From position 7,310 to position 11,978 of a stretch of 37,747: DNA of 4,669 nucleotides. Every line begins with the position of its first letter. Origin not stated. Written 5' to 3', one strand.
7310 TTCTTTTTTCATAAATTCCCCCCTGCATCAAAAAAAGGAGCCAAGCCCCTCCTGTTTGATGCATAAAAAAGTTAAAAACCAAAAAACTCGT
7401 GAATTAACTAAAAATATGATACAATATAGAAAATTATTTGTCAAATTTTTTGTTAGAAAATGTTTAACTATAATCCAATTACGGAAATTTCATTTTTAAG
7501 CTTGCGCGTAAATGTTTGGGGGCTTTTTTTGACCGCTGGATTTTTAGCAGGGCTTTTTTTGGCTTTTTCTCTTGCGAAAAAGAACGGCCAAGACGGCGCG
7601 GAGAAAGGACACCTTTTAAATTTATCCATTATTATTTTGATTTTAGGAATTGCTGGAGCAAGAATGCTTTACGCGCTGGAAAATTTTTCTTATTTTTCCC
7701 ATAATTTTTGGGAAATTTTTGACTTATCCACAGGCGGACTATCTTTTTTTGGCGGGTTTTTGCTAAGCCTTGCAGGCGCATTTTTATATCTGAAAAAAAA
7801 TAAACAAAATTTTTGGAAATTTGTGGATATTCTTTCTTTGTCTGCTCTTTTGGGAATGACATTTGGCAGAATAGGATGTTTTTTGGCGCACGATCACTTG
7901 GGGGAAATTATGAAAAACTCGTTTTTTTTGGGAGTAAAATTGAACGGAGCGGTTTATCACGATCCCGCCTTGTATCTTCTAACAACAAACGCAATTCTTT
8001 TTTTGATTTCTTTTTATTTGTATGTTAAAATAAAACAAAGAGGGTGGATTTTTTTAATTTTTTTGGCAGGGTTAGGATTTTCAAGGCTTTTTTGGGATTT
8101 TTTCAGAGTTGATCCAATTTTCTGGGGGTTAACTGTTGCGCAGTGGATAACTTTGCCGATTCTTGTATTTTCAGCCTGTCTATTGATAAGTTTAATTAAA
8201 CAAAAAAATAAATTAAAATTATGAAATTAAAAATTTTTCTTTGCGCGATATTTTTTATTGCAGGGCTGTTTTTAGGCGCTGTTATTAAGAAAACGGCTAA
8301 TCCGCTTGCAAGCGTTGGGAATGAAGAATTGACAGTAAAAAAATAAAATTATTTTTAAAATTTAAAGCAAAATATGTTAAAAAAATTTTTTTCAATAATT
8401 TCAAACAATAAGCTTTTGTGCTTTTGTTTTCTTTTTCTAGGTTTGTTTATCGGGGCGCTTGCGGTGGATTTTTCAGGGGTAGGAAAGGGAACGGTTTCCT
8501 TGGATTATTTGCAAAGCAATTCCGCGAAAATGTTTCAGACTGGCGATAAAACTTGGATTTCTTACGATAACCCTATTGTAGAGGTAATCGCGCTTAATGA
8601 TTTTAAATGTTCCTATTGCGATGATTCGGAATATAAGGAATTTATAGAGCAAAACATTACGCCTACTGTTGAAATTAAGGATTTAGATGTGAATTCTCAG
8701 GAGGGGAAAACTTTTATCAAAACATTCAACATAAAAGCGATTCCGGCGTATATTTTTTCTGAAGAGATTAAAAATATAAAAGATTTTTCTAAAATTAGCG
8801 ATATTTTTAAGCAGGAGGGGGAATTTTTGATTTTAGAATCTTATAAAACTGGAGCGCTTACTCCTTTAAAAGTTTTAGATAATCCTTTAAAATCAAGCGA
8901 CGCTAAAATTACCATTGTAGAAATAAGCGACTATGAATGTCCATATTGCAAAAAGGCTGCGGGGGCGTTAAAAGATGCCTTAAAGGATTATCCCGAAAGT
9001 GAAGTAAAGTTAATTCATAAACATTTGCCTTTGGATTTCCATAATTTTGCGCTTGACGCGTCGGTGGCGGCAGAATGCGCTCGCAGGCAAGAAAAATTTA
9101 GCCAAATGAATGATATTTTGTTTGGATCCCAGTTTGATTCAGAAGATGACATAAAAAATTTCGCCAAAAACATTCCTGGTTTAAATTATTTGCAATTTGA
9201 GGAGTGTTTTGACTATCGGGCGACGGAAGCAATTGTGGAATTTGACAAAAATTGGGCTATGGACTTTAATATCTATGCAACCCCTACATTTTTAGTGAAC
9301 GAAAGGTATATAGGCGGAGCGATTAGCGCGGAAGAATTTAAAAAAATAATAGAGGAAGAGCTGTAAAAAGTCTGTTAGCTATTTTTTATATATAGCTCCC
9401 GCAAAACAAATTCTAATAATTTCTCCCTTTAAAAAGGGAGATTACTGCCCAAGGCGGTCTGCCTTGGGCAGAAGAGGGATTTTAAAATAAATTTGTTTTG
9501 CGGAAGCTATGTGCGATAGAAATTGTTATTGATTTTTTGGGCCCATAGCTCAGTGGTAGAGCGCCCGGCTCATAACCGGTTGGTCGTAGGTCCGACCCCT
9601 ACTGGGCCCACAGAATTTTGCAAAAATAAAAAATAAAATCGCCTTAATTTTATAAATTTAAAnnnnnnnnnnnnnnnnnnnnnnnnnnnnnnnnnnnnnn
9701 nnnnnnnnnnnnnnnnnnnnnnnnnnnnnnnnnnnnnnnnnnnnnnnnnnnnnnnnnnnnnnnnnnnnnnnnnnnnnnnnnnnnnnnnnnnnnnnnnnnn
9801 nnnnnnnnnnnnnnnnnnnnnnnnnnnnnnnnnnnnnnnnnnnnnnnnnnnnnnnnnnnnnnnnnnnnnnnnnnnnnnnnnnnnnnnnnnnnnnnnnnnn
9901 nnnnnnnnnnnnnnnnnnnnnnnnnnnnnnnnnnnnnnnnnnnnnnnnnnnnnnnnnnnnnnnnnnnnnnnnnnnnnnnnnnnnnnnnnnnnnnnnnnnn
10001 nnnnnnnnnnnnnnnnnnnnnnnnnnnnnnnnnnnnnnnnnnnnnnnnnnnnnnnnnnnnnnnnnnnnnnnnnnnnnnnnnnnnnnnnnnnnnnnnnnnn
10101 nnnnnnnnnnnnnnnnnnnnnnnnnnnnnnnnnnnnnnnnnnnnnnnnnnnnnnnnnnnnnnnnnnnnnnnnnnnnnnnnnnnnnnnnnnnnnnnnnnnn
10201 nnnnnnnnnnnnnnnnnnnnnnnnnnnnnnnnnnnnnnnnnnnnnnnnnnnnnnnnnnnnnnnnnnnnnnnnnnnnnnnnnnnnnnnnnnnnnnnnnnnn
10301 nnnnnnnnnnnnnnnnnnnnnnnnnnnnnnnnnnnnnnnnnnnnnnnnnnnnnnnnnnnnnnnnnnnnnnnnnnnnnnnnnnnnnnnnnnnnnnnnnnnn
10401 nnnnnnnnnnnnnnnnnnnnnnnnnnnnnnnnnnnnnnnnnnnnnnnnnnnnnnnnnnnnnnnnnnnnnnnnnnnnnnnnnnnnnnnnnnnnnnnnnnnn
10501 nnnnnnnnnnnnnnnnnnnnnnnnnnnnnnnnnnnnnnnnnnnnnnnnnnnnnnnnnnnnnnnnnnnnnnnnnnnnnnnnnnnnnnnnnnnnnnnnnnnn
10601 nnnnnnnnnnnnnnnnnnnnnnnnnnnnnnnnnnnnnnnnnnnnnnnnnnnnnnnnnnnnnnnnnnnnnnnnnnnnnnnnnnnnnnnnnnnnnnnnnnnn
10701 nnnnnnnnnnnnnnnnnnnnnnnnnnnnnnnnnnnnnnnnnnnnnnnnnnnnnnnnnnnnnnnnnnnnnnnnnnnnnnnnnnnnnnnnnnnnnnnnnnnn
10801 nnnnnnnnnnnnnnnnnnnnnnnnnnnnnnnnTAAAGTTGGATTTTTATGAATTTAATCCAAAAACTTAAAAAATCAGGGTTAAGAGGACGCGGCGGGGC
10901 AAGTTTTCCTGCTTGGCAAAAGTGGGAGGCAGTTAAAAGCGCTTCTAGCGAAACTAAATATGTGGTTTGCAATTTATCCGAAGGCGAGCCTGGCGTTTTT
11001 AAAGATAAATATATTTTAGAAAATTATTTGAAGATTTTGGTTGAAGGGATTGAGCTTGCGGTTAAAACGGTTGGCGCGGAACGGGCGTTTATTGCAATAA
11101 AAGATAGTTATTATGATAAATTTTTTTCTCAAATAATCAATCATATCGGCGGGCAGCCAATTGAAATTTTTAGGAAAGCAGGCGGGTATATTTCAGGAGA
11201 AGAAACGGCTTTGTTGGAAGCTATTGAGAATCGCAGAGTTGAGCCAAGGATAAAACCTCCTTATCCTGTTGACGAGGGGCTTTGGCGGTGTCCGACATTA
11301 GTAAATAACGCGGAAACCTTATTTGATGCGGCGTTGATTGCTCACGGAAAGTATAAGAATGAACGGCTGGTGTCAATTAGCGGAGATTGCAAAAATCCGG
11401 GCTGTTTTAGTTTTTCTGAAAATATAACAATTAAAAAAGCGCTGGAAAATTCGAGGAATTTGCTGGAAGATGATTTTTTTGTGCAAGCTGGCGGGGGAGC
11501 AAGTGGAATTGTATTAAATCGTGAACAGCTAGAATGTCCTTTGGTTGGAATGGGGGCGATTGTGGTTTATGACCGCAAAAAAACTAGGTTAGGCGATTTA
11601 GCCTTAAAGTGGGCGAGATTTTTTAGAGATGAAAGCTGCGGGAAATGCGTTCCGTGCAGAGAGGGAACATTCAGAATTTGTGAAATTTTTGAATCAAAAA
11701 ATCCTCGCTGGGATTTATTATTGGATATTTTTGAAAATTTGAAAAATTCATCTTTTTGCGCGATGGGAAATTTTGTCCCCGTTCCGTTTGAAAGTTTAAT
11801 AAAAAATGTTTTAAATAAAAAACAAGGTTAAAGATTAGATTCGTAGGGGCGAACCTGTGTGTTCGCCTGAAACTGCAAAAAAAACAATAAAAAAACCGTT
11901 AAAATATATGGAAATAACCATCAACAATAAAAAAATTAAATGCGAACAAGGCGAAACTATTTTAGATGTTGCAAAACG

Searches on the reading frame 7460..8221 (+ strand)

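Call 68: search_protein_families(library=pfam, proteins=[window:7460-8221:+], max_evalue=0.0001)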
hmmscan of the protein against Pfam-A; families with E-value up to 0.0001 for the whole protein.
window:7460-8221:+ (254 aa): 1 family
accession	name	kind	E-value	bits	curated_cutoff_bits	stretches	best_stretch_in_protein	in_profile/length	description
PF01790.23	LGT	-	4.5e-45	154.3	24.9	1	12-243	6-239/240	Prolipoprotein diacylglyceryl transferase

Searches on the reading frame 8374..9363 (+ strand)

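Call 68: search_protein_families(library=pfam, proteins=[window:8374-9363:+], max_evalue=0.0001)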
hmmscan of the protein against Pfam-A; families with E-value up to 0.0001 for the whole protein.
window:8374-9363:+ (330 aa): 5 families
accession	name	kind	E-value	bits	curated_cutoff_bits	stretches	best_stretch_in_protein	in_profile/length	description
PF13462.12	Thioredoxin_4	-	3.9e-23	82.9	23.2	1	175-328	11-165/165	Thioredoxin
PF01323.26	DSBA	-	2.2e-10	41.1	25.6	1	180-326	1-190/191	DSBA-like thioredoxin domain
PF13098.12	Thioredoxin_2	-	4.8e-08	33.7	27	1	176-325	4-103/104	Thioredoxin-like domain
PF13192.12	Thioredoxin_3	-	4.1e-05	24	24.8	0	183-212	4-32/76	Thioredoxin domain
PF00085.26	Thioredoxin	-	7.2e-05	23.2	23.5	0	85-139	38-89/103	Thioredoxin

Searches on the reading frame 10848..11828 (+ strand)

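Call 68: search_protein_families(library=pfam, proteins=[window:10848-11828:+], max_evalue=0.0001)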
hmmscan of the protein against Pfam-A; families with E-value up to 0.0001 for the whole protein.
window:10848-11828:+ (327 aa): 2 families
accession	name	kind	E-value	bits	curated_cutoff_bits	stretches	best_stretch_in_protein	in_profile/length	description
PF01512.22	Complex1_51K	-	1.1e-35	123.2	31.2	1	8-159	2-146/150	Nuo51 FMN-binding domain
PF10589.14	NADH_4Fe-4S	-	2.3e-16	59.9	23.5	1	250-320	1-77/85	NADH-ubiquinone oxidoreductase-F iron-sulfur binding region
